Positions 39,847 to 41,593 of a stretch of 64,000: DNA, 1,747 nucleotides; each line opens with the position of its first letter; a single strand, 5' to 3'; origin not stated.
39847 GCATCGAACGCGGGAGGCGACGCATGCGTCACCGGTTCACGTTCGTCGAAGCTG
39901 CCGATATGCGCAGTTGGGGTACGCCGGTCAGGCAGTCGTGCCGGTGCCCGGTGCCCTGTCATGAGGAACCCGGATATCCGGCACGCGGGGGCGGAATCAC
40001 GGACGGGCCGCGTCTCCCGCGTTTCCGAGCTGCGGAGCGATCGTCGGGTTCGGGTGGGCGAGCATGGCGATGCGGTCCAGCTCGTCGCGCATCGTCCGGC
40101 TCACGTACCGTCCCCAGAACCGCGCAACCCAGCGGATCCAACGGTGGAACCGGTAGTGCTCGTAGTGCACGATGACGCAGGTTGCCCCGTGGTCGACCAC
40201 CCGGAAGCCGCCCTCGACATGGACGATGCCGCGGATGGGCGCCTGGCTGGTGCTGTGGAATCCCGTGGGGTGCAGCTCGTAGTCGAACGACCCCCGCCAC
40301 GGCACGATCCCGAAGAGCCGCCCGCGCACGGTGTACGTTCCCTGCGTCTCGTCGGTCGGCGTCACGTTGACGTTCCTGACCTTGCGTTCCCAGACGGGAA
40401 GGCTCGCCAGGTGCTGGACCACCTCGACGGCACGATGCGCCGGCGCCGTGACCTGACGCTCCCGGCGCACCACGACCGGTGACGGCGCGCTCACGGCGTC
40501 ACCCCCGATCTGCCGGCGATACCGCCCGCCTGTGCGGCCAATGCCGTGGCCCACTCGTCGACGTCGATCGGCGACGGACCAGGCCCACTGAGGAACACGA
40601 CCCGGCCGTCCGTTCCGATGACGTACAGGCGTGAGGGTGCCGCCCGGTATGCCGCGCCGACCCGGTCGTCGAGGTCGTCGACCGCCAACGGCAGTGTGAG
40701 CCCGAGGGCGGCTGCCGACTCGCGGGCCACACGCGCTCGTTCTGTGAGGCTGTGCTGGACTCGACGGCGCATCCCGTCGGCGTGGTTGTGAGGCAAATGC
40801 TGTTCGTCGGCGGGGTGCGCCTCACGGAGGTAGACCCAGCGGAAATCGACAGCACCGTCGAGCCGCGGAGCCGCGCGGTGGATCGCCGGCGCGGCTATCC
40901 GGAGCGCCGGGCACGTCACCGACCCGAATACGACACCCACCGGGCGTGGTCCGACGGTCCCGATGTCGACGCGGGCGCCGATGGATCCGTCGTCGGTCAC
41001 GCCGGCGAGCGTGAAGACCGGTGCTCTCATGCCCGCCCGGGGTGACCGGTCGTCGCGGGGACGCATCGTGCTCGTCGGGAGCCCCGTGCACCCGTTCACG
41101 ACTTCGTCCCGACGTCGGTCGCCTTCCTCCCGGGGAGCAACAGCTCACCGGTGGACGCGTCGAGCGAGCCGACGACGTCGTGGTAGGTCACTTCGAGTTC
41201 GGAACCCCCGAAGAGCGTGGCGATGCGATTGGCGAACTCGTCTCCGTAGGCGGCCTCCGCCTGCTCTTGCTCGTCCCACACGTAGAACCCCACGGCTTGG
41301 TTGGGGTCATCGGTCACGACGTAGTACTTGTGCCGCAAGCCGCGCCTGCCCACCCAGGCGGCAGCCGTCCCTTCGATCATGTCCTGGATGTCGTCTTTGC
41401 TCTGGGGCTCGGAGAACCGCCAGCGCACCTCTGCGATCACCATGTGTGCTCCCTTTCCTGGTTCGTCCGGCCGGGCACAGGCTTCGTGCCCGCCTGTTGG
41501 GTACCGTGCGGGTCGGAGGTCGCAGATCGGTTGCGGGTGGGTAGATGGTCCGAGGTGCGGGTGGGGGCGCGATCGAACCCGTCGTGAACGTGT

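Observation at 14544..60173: tRNA-Thr 3' half duplicated 45.6 kb downstream: attL/attR-like bounds of an integrase-less accessory segment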

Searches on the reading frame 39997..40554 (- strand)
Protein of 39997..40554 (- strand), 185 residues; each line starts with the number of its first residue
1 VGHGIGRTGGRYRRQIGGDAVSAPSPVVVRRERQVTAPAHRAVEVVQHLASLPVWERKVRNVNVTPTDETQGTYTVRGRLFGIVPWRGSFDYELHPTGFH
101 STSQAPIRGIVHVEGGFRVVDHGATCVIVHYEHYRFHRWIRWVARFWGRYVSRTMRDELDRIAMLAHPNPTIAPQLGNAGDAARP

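Call 10: search_protein_families(library=pfam, proteins=[window:39997-40554:-], max_evalue=0.01)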
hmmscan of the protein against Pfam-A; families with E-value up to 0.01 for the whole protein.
window:39997-40554:- (185 aa): 1 family
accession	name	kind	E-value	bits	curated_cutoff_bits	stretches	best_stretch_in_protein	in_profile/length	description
PF10604.15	Polyketide_cyc2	-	4e-07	30.8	27.4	1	28-163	3-138/142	Polyketide cyclase / dehydrase and lipid transport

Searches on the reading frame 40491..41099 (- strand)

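Call 69: search_protein_families(library=pfam, proteins=[window:40491-41099:-], max_evalue=0.01)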
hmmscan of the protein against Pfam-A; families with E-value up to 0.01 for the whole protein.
window:40491-41099:- (202 aa): 1 family
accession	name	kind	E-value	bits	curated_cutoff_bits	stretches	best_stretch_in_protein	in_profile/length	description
PF00837.23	T4_deiodinase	-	2.4e-16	60.2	27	1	49-187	100-233/237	Iodothyronine deiodinase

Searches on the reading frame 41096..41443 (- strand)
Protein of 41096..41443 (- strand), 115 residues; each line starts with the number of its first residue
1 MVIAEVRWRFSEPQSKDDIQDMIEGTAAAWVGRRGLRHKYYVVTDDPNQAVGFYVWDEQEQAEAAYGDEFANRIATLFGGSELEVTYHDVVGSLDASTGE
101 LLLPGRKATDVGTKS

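Call 10: search_protein_families(library=pfam, proteins=[window:41096-41443:-], max_evalue=0.01)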
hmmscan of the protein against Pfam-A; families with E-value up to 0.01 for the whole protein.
window:41096-41443:- (115 aa): 1 family
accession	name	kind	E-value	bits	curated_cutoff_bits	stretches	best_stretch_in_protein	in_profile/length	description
PF08803.17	ydhR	-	3.3e-05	24.2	27.1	1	9-94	7-89/96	Putative mono-oxygenase ydhR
